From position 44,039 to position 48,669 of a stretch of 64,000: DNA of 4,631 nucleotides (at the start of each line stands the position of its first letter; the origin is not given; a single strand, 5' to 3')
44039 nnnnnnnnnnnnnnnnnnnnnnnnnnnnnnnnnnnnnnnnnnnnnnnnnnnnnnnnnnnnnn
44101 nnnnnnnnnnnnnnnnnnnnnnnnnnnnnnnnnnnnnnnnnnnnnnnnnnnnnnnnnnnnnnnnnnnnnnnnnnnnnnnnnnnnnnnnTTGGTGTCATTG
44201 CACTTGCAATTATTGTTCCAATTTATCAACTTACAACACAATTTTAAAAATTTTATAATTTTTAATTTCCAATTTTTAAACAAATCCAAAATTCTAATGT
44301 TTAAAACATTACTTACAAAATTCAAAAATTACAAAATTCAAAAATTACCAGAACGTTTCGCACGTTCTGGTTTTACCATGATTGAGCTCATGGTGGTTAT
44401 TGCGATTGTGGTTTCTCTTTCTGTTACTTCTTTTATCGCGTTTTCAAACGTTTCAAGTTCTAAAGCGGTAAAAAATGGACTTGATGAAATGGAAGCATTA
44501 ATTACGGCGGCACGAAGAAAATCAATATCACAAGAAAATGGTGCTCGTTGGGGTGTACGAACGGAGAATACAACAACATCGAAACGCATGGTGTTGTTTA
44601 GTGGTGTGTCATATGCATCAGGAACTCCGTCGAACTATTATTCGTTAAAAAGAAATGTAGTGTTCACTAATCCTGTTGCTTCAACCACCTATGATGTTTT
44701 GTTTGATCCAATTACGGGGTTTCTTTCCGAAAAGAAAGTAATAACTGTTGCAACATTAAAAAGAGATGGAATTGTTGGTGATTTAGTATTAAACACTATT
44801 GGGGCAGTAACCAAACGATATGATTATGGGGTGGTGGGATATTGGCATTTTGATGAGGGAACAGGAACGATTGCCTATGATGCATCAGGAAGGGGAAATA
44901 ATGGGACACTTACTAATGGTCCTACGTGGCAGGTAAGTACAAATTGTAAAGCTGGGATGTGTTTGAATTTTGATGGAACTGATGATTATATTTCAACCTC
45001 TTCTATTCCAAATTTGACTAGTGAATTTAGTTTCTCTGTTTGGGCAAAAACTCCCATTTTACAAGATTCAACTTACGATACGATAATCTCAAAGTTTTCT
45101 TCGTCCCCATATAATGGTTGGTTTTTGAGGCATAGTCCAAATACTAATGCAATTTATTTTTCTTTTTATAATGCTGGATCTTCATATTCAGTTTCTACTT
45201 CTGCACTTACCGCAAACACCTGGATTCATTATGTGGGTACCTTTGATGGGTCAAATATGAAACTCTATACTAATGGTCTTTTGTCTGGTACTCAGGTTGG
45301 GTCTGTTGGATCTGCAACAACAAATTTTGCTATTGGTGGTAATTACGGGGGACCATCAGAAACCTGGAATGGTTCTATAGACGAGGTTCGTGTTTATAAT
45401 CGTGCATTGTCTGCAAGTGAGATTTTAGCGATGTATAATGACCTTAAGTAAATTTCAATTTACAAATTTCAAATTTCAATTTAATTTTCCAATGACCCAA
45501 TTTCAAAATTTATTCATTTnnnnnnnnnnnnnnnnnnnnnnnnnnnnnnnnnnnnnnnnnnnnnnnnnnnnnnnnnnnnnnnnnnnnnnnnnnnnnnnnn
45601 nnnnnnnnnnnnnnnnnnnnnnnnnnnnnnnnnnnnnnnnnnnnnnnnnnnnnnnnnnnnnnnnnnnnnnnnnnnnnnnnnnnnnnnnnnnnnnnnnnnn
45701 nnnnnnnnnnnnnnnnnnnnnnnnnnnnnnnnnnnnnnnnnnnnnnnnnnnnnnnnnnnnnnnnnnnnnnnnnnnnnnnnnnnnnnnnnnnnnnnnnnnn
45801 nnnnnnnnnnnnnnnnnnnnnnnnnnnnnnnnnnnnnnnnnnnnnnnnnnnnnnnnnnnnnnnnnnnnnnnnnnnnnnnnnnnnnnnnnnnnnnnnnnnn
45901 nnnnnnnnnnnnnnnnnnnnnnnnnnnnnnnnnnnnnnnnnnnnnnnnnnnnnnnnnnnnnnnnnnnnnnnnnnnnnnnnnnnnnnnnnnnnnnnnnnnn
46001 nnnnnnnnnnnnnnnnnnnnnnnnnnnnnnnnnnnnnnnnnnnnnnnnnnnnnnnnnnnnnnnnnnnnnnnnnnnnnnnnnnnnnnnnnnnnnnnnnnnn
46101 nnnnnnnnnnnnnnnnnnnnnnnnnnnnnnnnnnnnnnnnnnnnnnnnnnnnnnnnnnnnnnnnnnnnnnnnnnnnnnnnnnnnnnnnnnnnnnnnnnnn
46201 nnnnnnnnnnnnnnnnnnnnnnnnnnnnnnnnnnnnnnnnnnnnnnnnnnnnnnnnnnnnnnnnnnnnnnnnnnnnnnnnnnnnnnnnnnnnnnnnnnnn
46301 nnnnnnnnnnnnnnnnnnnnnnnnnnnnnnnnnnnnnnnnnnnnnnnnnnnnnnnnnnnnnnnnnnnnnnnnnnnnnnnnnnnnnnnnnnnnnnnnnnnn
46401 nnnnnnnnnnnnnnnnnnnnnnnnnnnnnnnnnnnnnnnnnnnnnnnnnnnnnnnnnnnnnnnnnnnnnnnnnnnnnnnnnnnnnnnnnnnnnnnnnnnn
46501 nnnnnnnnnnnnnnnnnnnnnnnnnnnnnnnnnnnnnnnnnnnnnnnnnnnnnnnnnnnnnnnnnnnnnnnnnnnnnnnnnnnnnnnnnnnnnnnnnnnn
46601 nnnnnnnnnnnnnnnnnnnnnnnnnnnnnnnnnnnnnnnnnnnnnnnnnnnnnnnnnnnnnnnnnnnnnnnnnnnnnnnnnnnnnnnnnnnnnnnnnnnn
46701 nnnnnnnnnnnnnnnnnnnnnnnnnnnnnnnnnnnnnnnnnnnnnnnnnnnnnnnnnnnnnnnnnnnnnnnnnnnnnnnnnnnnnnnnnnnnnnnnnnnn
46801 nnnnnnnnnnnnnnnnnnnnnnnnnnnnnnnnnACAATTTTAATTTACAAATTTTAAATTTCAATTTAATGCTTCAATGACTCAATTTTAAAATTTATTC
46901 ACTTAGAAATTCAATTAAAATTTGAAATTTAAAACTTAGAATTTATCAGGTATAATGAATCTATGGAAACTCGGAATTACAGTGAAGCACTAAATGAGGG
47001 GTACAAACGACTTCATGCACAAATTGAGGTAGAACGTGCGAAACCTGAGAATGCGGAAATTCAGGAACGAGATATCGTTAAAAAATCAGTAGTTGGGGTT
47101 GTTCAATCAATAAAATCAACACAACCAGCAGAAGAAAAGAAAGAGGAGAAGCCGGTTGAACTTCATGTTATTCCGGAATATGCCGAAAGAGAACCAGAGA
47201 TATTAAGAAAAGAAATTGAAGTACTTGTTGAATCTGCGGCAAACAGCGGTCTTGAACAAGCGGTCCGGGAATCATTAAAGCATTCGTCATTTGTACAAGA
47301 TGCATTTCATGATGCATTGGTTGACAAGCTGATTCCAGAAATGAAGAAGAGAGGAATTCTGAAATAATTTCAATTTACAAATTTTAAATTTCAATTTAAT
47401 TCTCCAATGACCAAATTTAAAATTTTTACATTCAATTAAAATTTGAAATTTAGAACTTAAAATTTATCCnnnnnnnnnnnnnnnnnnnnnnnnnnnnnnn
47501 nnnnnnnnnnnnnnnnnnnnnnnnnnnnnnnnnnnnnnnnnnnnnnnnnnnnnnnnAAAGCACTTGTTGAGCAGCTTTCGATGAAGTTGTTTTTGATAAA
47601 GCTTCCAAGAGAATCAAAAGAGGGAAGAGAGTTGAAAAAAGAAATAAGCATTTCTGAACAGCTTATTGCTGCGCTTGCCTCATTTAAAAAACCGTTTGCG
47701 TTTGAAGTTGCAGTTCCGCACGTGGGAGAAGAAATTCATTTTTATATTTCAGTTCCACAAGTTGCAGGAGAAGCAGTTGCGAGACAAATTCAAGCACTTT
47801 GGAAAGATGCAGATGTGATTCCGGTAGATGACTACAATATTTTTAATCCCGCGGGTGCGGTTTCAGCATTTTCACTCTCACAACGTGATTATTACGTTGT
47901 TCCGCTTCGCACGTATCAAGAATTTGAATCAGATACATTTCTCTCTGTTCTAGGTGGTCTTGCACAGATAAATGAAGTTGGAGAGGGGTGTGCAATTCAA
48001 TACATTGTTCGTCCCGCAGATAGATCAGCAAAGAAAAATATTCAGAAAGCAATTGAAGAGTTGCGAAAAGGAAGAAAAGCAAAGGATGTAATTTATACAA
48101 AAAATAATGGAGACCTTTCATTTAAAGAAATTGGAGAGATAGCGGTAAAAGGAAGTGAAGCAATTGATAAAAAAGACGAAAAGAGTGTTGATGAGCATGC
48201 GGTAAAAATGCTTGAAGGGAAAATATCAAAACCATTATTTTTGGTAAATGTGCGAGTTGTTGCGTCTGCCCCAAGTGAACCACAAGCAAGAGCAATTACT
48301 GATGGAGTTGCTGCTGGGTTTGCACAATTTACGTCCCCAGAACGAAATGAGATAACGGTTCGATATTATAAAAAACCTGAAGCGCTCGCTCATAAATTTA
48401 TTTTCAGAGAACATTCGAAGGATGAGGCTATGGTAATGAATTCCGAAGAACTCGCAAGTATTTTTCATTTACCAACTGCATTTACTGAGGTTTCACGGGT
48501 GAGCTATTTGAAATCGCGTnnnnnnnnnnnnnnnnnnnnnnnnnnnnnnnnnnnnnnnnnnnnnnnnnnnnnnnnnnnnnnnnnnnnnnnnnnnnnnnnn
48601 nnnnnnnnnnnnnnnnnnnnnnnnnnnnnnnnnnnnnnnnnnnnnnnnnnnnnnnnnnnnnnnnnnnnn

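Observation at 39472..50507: Type IV pilus locus with tandem near-identical pilins, two LamG-domain minor pilins and a membrane-anchored TrwB/HerA-like ATPase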

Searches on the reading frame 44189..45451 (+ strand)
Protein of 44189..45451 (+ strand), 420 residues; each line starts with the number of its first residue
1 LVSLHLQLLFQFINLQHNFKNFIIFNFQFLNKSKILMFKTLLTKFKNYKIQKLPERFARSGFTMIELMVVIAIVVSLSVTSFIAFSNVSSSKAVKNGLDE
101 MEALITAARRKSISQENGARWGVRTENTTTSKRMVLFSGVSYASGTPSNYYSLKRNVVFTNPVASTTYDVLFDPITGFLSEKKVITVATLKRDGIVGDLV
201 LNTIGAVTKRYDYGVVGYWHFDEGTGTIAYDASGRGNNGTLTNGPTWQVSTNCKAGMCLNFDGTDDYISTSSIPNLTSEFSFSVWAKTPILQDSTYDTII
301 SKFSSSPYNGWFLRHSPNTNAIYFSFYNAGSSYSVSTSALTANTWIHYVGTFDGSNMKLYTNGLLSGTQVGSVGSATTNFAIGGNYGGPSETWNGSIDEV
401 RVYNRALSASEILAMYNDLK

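Call 3: search_protein_families(library=pfam, proteins=[window:44189-45451:+], max_evalue=0.01)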
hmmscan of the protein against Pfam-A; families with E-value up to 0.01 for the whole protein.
window:44189-45451:+ (420 aa): 2 families
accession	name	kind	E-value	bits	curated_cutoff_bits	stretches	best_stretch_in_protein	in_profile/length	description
PF13385.13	Laminin_G_3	-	4.9e-30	105.1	27.6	1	262-412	1-150/151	Concanavalin A-like lectin/glucanases superfamily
PF07963.17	N_methyl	-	3.8e-05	23.5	21.2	1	58-75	3-20/27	Prokaryotic N-terminal methylation motif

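Call 8: search_protein_families(library=ncbifam, proteins=[window:44189-45451:+], max_evalue=0.01)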
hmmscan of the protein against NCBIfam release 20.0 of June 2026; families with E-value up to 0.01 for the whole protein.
window:44189-45451:+ (420 aa): 8 families
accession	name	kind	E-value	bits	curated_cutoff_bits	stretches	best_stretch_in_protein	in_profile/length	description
NF052521.1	TafC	equivalog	2.2e-16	59.9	410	1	210-418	143-362/373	TafC family fimbrial protein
NF040982.1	ComGD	equivalog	1.1e-06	29.1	70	1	60-121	2-63/139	competence type IV pilus minor pilin ComGD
TIGR02532.1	IV_pilin_GFxxxE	domain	7.2e-06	25.6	16.3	1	59-79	1-21/24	prepilin-type N-terminal cleavage/methylation domain-containing protein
TIGR01708.2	typeII_sec_gspH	equivalog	2.4e-05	24.4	80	1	60-127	2-67/169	type II secretion system minor pseudopilin GspH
TIGR01711.1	gspJ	equivalog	0.00028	20.8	64.85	1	61-95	2-36/192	type II secretion system minor pseudopilin GspJ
NF007862.0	PRK10574.1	equivalog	0.00041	20.5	138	1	59-99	4-44/145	prepilin peptidase-dependent pilin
NF041775.1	typeIV_PilA_Myxo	equivalog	0.002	18.1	400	1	60-108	11-59/214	type IV pilin protein PilA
NF007800.0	PRK10506.1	equivalog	0.0039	17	158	1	59-111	8-60/163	prepilin peptidase-dependent protein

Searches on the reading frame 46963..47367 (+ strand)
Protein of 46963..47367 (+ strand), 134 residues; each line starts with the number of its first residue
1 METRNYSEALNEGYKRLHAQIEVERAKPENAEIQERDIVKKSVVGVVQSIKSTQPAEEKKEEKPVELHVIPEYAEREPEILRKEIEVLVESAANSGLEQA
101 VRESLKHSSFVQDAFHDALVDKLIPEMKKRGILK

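Call 3: search_protein_families(library=pfam, proteins=[window:46963-47367:+], max_evalue=0.01)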
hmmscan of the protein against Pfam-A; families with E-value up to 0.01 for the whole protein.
window:46963-47367:+ (134 aa): 0 families

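Call 8: search_protein_families(library=ncbifam, proteins=[window:46963-47367:+], max_evalue=0.01)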
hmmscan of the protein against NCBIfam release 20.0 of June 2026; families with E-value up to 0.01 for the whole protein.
window:46963-47367:+ (134 aa): 0 families

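Call 77: search_solved_structures(query=A6, max_evalue=10)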
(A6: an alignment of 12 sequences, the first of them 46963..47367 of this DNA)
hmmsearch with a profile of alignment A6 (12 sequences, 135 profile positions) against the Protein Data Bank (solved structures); distinct sequences matched with E-value up to 10: 6.
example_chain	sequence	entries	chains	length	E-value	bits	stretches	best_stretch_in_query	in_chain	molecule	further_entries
2mq8_A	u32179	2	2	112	0.17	15.5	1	23-100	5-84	De novo designed protein LFR1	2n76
6aon_A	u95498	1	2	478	0.34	14.6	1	16-92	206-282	Dihydrolipoyl dehydrogenase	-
8ux4_t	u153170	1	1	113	0.82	13.3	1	26-79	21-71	Small ribosomal subunit protein uS14m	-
5mrc_NN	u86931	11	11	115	0.86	13.3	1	26-79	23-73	uS14m | 37S ribosomal protein MRP2, mitochondrial | Small ribosomal subunit protein uS14m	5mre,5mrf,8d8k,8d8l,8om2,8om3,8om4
7xml_C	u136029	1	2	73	1.5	12.5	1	37-87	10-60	Putative gene 60 protein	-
6u42_5R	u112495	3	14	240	1.8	12.2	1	17-92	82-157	FAP106 | Flagellar associated protein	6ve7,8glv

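Call 78: search_protein_families(library=pfam, alignment_id=A6, max_evalue=1)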
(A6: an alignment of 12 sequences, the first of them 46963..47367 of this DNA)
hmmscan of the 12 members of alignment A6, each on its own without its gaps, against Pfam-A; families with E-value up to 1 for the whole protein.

A. member 1, window:46963-47367:+ (134 aa): 1 family
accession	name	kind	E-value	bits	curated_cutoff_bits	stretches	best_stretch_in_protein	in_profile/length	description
PF11791.14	Aconitase_B_N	-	0.1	13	25.8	1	84-117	95-128/153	Aconitate B N-terminal domain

B. families by the number of members that match (of 12 scanned): 19 families
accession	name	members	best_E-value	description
PF18554.7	PheRS_DBD2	1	0.0015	PheRS DNA binding domain 2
PF10752.14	DUF2533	1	0.013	Protein of unknown function (DUF2533)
PF16006.10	NUSAP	1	0.018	Nucleolar and spindle-associated protein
PF09790.15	Hyccin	1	0.023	Hyccin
PF23067.1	MG280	1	0.027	Uncharacterised protein MG280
PF24983.1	DUF7774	1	0.057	Domain of unknown function (DUF7774)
PF22499.1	DUF6990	1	0.061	Family of unknown function (DUF6990)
PF19880.4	DUF6353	1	0.073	Family of unknown function (DUF6353)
PF17089.10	YjbT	1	0.083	Uncharacterised protein family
PF12417.13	DUF3669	1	0.084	Zinc finger protein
PF11791.14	Aconitase_B_N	1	0.1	Aconitate B N-terminal domain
PF11693.13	DUF2990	1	0.12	Protein of unknown function (DUF2990)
PF17910.6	FeoB_Cyto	1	0.12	FeoB cytosolic helical domain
PF01204.24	Trehalase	1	0.14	Trehalase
PF18449.8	Endotoxin_C2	1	0.18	Pesticidal crystal protein Cry1Aa, domain IV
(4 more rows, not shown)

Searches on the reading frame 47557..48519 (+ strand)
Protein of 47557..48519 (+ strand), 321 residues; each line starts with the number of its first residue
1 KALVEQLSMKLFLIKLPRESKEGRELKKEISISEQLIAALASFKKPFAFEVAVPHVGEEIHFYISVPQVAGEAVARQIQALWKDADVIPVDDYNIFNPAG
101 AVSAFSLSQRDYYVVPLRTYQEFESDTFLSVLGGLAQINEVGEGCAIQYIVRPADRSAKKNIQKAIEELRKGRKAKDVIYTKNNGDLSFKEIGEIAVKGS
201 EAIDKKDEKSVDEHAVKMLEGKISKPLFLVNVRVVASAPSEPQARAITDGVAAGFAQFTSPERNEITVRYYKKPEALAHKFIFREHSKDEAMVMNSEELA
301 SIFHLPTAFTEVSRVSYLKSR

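Call 42: predict_structure(alignment_id=A4)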
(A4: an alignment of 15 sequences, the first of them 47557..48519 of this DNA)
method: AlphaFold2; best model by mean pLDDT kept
length: 321 residues; sequences in the alignment: 15
mean_pLDDT: 82.3   pTM: 0.82
mean pLDDT of the five models: 82.3, 82.0, 80.9, 80.7, 80.5
residues with pLDDT >= 90: 130; 70-90: 141; 50-70: 24; < 50: 26
segments of 3 or more residues with pLDDT < 50: 183-191, 198-206, 318-321
pLDDT, mean of each block of 10 residues (from residue 1): 77 87 87 95 92 81 93 95 92 76 91 84 88 78 88 92 88 74 45 48 48 85 94 92 91 89 85 83 88 95 88 51 36
secondary structure, 60 per line:
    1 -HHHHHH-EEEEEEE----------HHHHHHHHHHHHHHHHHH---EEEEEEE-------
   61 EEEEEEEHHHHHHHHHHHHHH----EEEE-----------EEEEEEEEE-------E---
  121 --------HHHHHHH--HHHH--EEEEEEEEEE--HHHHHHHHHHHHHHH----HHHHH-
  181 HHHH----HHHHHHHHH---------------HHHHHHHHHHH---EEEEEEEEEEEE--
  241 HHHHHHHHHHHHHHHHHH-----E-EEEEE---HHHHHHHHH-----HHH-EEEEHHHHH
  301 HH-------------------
elements in order: H2-7 E9-15 H26-43 E47-53 E61-67 H68-81 E86-89 E101-109 H129-135 H138-141 E144-153 H156-170 H175-179 H181-184 H189-197 H213-223 E227-238 H241-258 E266-270 H274-282 E292-295 H296-302

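Call 44: fold_search(model_id=the predicted structure, library=pdb)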
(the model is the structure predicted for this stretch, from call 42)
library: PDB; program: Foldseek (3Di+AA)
matches with E <= 10: 985; with E <= 0.001: 14
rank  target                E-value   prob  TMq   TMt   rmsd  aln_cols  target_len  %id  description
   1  7o42_A                1.1e-07  1.00  0.47  0.19   8.3       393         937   10  TrwK/VirB4unbound trimer of dimers complex (with Hcp1) from the R388 type IV secretion system determined by cryo-EM. (released 2022-06-22)
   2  7o43_A                1.8e-07  1.00  0.43  0.21   8.3       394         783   11  TrwK/VirB4unbound dimer complex from R388 type IV secretion system determined by cryo-EM. (released 2022-06-22)
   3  7o42_E                3.3e-07  1.00  0.44  0.19   8.7       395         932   11  TrwK/VirB4unbound trimer of dimers complex (with Hcp1) from the R388 type IV secretion system determined by cryo-EM. (released 2022-06-22)
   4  8rtd_h                4.2e-07  1.00  0.48  0.36   8.0       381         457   12  Stalk-Arches-IMC structure from the fully-assembled R388 type IV secretion system determined by cryo-EM. (released 2024-06-19)
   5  8rtd_V                5.6e-07  1.00  0.44  0.23   8.3       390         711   10  Stalk-Arches-IMC structure from the fully-assembled R388 type IV secretion system determined by cryo-EM. (released 2024-06-19)
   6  8rtb_A                7.1e-07  1.00  0.49  0.24   9.5       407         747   10  Extended inner membrane complex (IMC) protomer structure (TrwM/VirB3-TrwK/VirB4-TrwI/VirB6-TrwG/VirB8-TrwE/VirB10) fro (released 2024-06-19)
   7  8rtd_O                7.1e-07  1.00  0.49  0.23   9.5       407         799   10  Stalk-Arches-IMC structure from the fully-assembled R388 type IV secretion system determined by cryo-EM. (released 2024-06-19)
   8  8rtd_T                7.1e-07  1.00  0.49  0.22   9.5       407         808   10  Stalk-Arches-IMC structure from the fully-assembled R388 type IV secretion system determined by cryo-EM. (released 2024-06-19)
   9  8rtd_P                8.0e-07  1.00  0.44  0.22   8.3       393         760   10  Stalk-Arches-IMC structure from the fully-assembled R388 type IV secretion system determined by cryo-EM. (released 2024-06-19)
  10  8rtb_B                8.5e-07  1.00  0.44  0.25   8.4       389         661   10  Extended inner membrane complex (IMC) protomer structure (TrwM/VirB3-TrwK/VirB4-TrwI/VirB6-TrwG/VirB8-TrwE/VirB10) fro (released 2024-06-19)
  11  8rtd_g                1.4e-06  1.00  0.46  0.22   9.2       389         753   10  Stalk-Arches-IMC structure from the fully-assembled R388 type IV secretion system determined by cryo-EM. (released 2024-06-19)
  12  7o43_B                1.5e-06  1.00  0.51  0.24   7.5       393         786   10  TrwK/VirB4unbound dimer complex from R388 type IV secretion system determined by cryo-EM. (released 2022-06-22)
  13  7o41_B                1.9e-06  1.00  0.40  0.22   9.2       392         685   11  Hexameric composite model of the Inner Membrane Complex (IMC) with the Arches from the fully-assembled R388 type IV se (released 2022-06-22)
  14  7o41_A                6.1e-05  1.00  0.34  0.17  11.0       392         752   11  Hexameric composite model of the Inner Membrane Complex (IMC) with the Arches from the fully-assembled R388 type IV se (released 2022-06-22)
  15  1t0t_V                3.3e-03  0.41  0.19  0.23  21.4       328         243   10  Crystallographic structure of a putative chlorite dismutase (released 2004-08-24)
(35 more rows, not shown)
